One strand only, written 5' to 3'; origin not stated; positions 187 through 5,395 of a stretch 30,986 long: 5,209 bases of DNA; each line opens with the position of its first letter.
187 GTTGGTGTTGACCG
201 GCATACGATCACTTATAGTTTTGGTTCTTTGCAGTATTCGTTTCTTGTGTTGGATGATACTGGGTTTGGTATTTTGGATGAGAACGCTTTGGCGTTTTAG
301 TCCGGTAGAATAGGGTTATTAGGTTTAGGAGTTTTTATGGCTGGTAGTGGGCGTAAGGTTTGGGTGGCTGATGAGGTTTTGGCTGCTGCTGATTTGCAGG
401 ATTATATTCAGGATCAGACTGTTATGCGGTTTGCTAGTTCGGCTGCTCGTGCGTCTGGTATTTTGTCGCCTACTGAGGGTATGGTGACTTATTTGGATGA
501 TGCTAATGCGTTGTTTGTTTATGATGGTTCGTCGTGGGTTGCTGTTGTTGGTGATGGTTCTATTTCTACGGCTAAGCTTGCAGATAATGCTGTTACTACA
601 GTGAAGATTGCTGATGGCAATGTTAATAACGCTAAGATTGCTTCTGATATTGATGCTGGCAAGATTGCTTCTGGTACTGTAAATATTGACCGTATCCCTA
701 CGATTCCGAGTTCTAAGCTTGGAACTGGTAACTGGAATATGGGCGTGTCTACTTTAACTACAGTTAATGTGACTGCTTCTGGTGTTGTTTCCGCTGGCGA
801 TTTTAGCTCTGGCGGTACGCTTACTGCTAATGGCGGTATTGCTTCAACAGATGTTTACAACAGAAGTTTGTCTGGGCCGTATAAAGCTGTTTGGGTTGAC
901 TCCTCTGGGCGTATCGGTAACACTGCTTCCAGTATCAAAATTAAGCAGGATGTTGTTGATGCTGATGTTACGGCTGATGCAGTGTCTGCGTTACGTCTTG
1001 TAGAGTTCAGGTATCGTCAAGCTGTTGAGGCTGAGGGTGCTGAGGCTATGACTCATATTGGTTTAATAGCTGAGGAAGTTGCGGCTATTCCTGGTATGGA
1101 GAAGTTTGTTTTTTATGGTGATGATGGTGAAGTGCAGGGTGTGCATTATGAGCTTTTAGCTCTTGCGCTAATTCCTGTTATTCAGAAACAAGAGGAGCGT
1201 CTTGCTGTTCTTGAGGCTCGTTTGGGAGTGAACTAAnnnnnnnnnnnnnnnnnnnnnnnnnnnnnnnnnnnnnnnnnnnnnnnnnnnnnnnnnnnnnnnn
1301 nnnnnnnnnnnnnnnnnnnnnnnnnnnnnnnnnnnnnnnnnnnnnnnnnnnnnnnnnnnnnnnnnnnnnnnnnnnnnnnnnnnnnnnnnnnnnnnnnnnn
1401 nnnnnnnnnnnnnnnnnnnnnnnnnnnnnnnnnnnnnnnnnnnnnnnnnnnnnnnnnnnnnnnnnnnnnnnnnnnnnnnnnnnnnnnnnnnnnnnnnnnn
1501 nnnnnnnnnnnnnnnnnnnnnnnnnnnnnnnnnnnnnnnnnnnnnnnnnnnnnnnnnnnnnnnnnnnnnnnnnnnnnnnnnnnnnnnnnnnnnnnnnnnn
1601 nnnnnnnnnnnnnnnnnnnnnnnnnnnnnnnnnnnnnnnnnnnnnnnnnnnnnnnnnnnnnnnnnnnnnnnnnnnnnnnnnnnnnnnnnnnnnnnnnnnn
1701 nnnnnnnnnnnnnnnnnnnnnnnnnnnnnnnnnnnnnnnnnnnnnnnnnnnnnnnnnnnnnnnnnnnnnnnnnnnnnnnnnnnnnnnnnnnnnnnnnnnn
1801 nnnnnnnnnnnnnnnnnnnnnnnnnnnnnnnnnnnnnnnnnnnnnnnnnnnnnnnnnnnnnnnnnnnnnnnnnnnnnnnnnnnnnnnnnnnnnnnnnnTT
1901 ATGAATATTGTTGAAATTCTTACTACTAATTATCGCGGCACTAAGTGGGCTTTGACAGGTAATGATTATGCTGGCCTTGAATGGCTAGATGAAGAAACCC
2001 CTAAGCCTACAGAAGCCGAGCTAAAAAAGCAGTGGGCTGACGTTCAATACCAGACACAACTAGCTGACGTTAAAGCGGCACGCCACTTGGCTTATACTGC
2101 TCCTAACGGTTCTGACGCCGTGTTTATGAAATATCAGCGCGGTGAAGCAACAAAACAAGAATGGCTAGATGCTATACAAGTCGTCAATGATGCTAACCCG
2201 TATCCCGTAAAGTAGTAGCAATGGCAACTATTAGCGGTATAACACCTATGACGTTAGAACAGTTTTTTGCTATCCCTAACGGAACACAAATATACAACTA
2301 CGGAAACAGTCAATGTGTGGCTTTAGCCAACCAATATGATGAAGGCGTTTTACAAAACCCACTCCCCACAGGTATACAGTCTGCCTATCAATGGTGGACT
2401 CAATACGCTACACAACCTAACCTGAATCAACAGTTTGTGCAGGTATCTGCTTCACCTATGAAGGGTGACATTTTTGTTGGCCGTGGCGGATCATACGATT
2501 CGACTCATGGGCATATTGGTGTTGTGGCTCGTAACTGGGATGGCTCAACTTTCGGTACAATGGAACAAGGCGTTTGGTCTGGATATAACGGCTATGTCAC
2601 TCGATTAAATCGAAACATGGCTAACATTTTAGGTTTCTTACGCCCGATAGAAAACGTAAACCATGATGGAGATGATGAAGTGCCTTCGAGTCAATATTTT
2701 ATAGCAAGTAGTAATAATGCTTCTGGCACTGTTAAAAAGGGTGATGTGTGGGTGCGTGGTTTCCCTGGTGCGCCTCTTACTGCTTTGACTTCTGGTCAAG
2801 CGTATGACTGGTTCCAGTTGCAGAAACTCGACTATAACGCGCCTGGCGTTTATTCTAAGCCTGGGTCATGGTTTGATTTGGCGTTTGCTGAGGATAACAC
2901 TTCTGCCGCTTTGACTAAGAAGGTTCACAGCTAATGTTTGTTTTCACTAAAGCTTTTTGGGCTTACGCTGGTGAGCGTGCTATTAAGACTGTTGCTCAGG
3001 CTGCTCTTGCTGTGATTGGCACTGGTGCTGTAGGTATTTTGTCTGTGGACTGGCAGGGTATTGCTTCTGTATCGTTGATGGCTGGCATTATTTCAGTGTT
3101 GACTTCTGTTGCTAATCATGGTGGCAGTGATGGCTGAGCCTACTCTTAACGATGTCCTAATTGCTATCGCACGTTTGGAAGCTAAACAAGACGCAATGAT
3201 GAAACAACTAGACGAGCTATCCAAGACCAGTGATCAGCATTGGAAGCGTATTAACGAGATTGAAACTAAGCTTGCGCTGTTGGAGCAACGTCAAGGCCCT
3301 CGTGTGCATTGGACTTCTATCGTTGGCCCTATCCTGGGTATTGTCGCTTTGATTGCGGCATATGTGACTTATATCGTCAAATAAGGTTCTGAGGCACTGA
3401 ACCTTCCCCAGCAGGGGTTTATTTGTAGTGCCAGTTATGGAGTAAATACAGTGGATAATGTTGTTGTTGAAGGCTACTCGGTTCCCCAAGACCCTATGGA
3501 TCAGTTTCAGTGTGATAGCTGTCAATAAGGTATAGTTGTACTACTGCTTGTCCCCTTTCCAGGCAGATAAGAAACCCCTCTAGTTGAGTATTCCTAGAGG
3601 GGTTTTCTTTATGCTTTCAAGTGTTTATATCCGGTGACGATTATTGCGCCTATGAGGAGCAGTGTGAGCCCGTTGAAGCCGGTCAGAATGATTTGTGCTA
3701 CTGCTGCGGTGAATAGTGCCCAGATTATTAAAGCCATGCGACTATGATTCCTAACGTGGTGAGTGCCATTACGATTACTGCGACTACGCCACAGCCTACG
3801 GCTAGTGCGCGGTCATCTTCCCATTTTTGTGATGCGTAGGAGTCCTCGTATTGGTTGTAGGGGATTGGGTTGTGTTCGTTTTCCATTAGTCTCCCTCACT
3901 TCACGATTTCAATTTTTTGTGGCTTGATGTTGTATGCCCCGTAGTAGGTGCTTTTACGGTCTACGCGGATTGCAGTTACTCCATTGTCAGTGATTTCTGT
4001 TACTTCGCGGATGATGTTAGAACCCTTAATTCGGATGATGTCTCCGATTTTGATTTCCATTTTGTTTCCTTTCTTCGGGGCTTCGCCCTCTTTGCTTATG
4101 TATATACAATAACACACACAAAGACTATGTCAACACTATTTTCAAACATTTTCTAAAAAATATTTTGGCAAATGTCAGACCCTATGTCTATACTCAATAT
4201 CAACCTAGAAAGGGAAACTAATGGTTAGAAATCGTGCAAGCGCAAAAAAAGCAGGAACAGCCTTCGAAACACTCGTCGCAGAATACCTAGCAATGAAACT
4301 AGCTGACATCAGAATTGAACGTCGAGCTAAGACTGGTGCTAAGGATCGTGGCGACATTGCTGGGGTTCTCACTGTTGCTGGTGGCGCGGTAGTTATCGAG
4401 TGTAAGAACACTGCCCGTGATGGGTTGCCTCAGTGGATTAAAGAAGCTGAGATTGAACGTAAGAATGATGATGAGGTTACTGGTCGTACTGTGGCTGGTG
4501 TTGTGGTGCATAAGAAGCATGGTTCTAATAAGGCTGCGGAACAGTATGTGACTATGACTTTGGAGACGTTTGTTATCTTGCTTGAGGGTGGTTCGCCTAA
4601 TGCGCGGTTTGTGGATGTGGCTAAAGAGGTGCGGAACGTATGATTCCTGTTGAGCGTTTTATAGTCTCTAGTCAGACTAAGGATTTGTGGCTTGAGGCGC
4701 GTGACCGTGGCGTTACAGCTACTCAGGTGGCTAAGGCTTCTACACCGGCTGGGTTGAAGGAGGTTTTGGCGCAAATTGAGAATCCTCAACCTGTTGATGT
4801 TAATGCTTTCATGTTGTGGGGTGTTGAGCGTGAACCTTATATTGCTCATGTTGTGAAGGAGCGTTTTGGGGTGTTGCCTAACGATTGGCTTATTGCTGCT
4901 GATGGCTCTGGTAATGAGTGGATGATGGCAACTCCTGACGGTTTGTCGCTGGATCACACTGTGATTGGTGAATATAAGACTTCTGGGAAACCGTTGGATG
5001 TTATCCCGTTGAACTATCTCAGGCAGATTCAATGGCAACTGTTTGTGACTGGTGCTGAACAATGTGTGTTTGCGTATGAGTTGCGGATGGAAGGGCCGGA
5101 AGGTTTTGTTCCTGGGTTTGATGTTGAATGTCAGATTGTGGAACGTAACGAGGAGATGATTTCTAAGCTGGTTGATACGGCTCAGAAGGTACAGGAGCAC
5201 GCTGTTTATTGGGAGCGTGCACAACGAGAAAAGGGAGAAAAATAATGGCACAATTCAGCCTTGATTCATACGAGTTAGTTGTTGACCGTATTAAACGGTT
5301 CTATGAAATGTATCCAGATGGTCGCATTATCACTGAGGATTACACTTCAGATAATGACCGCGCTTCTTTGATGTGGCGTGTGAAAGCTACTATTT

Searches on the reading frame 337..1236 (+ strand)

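Call 12: search_protein_families(library=phrogs, proteins=[window:337-1236:+], max_evalue=0.001)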
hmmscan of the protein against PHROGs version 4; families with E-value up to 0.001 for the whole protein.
window:337-1236:+ (299 aa): 16 families
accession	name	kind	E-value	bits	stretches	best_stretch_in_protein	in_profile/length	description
phrog_5231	-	unknown function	1.3e-14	54.5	1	89-295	405-612/618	-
phrog_16452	-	unknown function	3.8e-14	53.7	1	17-127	26-131/202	-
phrog_1786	-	head and packaging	1.4e-13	50.7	1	131-294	1098-1241/1246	minor head protein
phrog_7660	-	tail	4.3e-11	42.3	1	184-293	1520-1631/1656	tail fiber protein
phrog_19653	-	head and packaging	6.8e-11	43.2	1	233-293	353-412/418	minor head protein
phrog_1330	-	tail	5.7e-09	35.4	1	71-296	1130-1347/1361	tail protein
phrog_5413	-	tail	2.8e-07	31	1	146-285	157-305/334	minor tail protein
phrog_892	-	tail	7.7e-07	29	1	68-132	342-409/782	tail fiber protein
phrog_26466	-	unknown function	5.5e-06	24.6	1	54-168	1809-1926/2337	-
phrog_28766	-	tail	6.9e-06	25.7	1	67-119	132-205/472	tail fiber protein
phrog_5363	-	unknown function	7.7e-05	23.6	1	43-159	89-196/245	-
phrog_2952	-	tail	0.00011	22.3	1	71-163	334-424/488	minor tail protein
phrog_15695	-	tail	0.00011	21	1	132-249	1060-1178/1284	tail fiber protein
phrog_13518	-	unknown function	0.00012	21.2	0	62-216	231-337/1230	-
phrog_21412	-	tail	0.00021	20.1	1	73-115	498-542/1452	tail fiber protein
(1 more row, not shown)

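Call 69: search_protein_families(library=pfam, proteins=[window:337-1236:+], max_evalue=0.01)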
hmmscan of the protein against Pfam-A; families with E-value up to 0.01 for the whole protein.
window:337-1236:+ (299 aa): 1 family
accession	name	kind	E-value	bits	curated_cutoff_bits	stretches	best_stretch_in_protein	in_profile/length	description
PF13884.11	Peptidase_S74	-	2.1e-07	31.6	22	1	198-258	1-57/58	Chaperone of endosialidase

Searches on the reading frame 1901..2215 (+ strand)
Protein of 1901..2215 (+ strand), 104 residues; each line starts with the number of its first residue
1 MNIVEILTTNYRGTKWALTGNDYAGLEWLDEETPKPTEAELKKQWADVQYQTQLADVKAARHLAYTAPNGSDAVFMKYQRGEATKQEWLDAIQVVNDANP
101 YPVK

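Call 12: search_protein_families(library=phrogs, proteins=[window:1901-2215:+], max_evalue=0.001)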
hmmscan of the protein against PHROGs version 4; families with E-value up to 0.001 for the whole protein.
window:1901-2215:+ (104 aa): 1 family
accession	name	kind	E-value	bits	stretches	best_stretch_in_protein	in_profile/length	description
phrog_9114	-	unknown function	2.4e-07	32.4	1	7-102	8-102/103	-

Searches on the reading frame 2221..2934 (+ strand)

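Call 12: search_protein_families(library=phrogs, proteins=[window:2221-2934:+], max_evalue=0.001)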
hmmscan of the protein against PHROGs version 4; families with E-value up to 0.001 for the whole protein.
window:2221-2934:+ (237 aa): 3 families
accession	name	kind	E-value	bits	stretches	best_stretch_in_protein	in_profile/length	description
phrog_635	-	lysis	2.7e-06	27.6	1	27-143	27-142/463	endolysin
phrog_8577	-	lysis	1.1e-05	25.6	1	75-133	70-133/453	endolysin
phrog_1309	-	lysis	0.00068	20.1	1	21-171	185-338/410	endolysin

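Call 69: search_protein_families(library=pfam, proteins=[window:2221-2934:+], max_evalue=0.01)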
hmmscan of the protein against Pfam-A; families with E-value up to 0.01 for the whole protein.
window:2221-2934:+ (237 aa): 1 family
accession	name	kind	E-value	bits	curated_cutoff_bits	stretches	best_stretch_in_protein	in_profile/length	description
PF05257.22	CHAP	-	6.8e-08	33.3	26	1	26-116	5-80/81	CHAP domain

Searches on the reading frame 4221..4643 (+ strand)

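Call 12: search_protein_families(library=phrogs, proteins=[window:4221-4643:+], max_evalue=0.001)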
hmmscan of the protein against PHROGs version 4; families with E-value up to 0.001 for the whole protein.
window:4221-4643:+ (140 aa): 1 family
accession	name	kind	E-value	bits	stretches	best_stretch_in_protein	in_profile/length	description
phrog_244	-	DNA, RNA and nucleotide metabolism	1.8e-27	97.8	1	1-126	1-118/186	RusA-like Holliday junction resolvase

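Call 69: search_protein_families(library=pfam, proteins=[window:4221-4643:+], max_evalue=0.01)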
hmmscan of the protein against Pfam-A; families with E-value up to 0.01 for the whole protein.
window:4221-4643:+ (140 aa): 0 families

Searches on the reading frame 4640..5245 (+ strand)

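Call 12: search_protein_families(library=phrogs, proteins=[window:4640-5245:+], max_evalue=0.001)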
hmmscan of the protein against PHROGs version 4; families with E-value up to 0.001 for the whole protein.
window:4640-5245:+ (201 aa): 2 families
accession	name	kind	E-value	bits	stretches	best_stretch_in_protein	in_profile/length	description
phrog_434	-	DNA, RNA and nucleotide metabolism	2e-22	80.9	1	11-183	54-231/372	RecE-like recombination exonuclease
phrog_149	-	DNA, RNA and nucleotide metabolism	8.6e-07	28.6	1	11-196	598-801/1242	exonuclease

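Call 69: search_protein_families(library=pfam, proteins=[window:4640-5245:+], max_evalue=0.01)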
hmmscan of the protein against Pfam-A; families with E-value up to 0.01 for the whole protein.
window:4640-5245:+ (201 aa): 1 family
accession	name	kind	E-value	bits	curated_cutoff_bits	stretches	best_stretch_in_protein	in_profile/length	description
PF09588.16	YqaJ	-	8.5e-12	46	22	1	17-140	2-150/150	YqaJ-like viral recombinase domain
